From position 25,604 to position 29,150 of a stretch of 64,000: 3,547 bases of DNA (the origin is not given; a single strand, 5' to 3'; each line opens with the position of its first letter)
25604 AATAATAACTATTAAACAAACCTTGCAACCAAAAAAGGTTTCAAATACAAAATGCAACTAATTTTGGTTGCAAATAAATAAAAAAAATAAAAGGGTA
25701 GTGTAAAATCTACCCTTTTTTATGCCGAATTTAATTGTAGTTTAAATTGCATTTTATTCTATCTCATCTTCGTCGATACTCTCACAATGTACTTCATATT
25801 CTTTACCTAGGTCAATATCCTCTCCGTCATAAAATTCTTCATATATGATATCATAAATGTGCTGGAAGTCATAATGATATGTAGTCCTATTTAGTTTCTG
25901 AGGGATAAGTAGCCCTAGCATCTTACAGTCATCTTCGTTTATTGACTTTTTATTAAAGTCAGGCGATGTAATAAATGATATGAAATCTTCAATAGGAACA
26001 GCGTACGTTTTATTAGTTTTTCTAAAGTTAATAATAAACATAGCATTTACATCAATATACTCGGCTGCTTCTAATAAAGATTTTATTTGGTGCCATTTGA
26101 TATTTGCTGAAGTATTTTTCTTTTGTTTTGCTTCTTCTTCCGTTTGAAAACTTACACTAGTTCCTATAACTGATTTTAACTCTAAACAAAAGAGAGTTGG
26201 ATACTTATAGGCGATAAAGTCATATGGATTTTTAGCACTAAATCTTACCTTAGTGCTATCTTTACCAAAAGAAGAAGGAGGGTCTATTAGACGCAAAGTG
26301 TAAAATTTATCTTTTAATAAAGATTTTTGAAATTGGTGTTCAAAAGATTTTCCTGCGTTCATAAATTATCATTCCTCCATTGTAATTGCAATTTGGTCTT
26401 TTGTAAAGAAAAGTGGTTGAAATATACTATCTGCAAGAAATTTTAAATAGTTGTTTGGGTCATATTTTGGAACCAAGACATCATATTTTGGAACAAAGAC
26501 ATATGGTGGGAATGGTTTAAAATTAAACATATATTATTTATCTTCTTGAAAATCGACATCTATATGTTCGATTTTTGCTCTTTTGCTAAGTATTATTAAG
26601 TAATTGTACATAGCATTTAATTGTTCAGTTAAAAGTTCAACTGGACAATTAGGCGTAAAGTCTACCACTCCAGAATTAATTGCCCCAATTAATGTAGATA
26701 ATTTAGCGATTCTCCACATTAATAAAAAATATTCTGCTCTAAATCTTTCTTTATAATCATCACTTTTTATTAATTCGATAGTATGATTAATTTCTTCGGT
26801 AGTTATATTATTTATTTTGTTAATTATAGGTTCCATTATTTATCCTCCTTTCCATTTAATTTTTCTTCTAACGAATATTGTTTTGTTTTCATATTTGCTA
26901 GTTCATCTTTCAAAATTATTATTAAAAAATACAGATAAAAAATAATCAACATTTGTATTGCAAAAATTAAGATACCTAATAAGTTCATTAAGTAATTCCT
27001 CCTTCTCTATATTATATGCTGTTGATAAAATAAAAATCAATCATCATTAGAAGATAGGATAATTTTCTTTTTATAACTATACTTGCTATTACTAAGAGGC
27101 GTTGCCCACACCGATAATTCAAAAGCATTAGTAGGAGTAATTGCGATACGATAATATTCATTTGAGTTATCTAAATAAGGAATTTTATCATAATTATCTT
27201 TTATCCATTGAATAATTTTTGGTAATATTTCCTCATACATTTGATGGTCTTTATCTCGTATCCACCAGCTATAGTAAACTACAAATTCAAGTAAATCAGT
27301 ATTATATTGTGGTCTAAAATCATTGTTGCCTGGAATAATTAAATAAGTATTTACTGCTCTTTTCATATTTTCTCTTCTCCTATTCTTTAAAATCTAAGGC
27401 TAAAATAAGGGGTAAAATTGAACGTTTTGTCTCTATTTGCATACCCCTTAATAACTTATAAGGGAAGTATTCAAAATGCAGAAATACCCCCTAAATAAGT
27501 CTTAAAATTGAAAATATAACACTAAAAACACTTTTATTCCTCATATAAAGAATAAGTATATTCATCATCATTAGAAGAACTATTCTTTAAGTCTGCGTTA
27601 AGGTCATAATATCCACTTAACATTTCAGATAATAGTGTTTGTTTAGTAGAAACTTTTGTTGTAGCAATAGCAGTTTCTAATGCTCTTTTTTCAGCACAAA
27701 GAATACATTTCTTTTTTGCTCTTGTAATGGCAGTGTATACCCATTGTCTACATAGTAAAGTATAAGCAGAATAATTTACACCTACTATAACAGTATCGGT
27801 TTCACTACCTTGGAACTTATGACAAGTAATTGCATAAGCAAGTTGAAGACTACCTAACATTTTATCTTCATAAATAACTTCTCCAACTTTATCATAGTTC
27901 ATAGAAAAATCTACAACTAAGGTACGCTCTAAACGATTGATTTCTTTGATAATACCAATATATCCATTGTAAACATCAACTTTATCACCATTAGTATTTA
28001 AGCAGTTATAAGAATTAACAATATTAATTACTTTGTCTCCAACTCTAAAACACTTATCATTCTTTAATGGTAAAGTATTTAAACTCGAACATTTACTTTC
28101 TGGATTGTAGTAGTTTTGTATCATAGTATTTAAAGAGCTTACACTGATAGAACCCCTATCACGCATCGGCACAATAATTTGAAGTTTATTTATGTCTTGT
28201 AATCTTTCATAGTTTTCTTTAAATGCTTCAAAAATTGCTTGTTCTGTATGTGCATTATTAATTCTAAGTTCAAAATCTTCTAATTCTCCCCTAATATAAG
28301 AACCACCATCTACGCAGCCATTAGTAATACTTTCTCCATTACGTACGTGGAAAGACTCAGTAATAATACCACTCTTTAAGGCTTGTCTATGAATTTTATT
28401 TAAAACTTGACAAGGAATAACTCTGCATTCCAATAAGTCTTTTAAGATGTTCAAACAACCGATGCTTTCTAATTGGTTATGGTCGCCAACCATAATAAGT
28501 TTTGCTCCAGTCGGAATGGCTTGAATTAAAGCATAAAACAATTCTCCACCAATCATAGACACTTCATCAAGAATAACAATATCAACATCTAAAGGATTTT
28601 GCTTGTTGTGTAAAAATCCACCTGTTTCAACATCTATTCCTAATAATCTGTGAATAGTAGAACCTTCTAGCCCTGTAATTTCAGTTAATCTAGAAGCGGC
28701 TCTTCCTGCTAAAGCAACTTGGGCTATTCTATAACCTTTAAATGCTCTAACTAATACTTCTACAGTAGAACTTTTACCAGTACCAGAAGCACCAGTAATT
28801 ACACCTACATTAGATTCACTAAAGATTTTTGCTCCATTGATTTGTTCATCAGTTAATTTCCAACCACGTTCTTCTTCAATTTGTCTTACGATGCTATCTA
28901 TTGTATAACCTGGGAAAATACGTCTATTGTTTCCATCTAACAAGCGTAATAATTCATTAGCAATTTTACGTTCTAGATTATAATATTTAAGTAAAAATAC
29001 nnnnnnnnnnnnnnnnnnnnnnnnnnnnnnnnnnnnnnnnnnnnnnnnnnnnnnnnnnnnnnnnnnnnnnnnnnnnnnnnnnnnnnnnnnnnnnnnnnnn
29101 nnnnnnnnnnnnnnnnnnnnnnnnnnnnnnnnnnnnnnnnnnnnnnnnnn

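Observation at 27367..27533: Conserved G/C-box leader element present twice (27367-27533 and 57767-57900)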

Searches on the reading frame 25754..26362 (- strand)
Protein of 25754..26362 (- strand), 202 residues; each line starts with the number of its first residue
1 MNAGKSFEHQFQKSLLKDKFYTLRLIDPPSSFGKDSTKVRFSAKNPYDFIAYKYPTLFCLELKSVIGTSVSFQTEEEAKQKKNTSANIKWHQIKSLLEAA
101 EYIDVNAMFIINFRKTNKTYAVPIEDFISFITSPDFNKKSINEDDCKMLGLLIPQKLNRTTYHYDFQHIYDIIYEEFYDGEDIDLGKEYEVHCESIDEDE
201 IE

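Call 12: search_protein_families(library=pfam, proteins=[window:25754-26362:-], max_evalue=0.1)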
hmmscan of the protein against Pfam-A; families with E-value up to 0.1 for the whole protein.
window:25754-26362:- (202 aa): 5 families
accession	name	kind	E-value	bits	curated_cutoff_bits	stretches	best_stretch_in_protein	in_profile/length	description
PF03838.20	RecU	-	1.7e-07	31.8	25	1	67-157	62-151/162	Recombination protein U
PF11645.14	PDDEXK_5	-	0.02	15.3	26.1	1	41-132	29-112/138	PD-(D/E)XK endonuclease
PF01870.24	Hjc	-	0.064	13.6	21.1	0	76-117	44-85/93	Archaeal holliday junction resolvase (hjc)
PF05943.17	VipB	-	0.066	12.7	27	0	142-179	164-200/301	EvpB/VC_A0108, tail sheath N-terminal domain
PF10612.14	Spore-coat_CotZ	-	0.078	13.5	24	0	120-164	73-116/159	Spore coat protein Z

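Call 13: search_protein_families(library=phrogs, proteins=[window:25754-26362:-], max_evalue=0.01)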
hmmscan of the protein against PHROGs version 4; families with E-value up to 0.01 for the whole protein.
window:25754-26362:- (202 aa): 2 families
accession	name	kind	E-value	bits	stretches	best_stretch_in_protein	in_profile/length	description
phrog_843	-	DNA, RNA and nucleotide metabolism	1.3e-25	91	1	1-169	8-166/177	Holliday junction resolvase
phrog_6591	-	DNA, RNA and nucleotide metabolism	1.9e-06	28.7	1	1-76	4-68/124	Holliday junction resolvase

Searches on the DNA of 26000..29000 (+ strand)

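Call 6: search_dna_similar(query=window:26000-29000:+, collection=phages, mode=near, max_rows=30)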
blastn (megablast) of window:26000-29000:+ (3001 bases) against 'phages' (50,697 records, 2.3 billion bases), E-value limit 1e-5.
No match.

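Call 49: search_rna_families(source=window, start=27300, end=27600, threshold=evalue, max_evalue=10)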
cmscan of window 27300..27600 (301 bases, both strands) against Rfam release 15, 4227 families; matches with E-value up to 10: 6.
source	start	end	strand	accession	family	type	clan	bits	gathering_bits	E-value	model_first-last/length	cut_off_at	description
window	27527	27579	-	RF00526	snoMe28S-U3344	Gene; snRNA; snoRNA; CD-box;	-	18.3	50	1.3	1-83/83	no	Small nucleolar RNA Me28S-U3344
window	27536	27578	-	RF00160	snoZ159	Gene; snRNA; snoRNA; CD-box;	CL00065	16.1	39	2.7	1-86/86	no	Small nucleolar RNA Z159/U59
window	27517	27565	-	RF01223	snR13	Gene; snRNA; snoRNA; CD-box;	CL00045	16.1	47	2.9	1-124/124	no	Small nucleolar RNA snR13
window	27345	27371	+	RF00066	U7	Gene; snRNA;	-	15.2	34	0.59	1-62/62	no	U7 small nuclear RNA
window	27351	27453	+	RF01445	S_pombe_snR94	Gene; snRNA; snoRNA; HACA-box;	-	12.8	100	9.2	1-210/210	no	small nucleolar RNA snR94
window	27453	27501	-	RF01660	ceN88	Gene; snRNA; snoRNA; HACA-box;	-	12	40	4.7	80-130/140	no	Nematode snoRNA ceN88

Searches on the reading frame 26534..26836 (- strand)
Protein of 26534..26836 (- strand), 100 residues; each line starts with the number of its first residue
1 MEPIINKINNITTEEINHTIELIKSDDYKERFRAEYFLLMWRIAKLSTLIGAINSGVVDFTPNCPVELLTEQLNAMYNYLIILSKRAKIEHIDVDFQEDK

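Call 12: search_protein_families(library=pfam, proteins=[window:26534-26836:-], max_evalue=0.1)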
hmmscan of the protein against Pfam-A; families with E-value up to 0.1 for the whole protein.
window:26534-26836:- (100 aa): 1 family
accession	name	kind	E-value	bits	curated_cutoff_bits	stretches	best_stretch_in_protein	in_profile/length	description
PF21825.2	crAss001_48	-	1.4e-15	57.4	24.8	1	27-89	2-61/61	crAss001_48 related protein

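Call 13: search_protein_families(library=phrogs, proteins=[window:26534-26836:-], max_evalue=0.01)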
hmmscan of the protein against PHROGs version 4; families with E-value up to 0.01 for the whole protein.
window:26534-26836:- (100 aa): 3 families
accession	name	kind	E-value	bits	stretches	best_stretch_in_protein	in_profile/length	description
phrog_774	-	unknown function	2.5e-16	61.1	1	4-95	39-130/134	-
phrog_3934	-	unknown function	7.8e-05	23.1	1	25-89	108-169/336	-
phrog_32732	-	unknown function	0.0074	17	1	27-86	97-155/159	-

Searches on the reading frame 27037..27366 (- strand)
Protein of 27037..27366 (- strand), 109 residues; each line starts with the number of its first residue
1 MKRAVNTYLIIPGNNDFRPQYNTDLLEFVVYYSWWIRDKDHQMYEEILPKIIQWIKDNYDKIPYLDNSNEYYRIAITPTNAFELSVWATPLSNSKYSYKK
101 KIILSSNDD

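Call 12: search_protein_families(library=pfam, proteins=[window:27037-27366:-], max_evalue=0.1)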
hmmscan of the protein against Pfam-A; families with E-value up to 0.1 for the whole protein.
window:27037-27366:- (109 aa): 0 families

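Call 13: search_protein_families(library=phrogs, proteins=[window:27037-27366:-], max_evalue=0.01)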
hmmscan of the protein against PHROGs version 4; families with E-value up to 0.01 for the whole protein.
window:27037-27366:- (109 aa): 0 families

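Call 16: find_related_loci(query=window:27037-27366:-, collection=viral_contigs, flank=3000)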
Query window:27037-27366:- (109 aa) in viral_contigs; peptide patterns used: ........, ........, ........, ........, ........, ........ (x = any residue, [..] = any of these).
43 stretches matched a pattern, but none encodes a relative of the query by tblastn (E <= 1e-3).
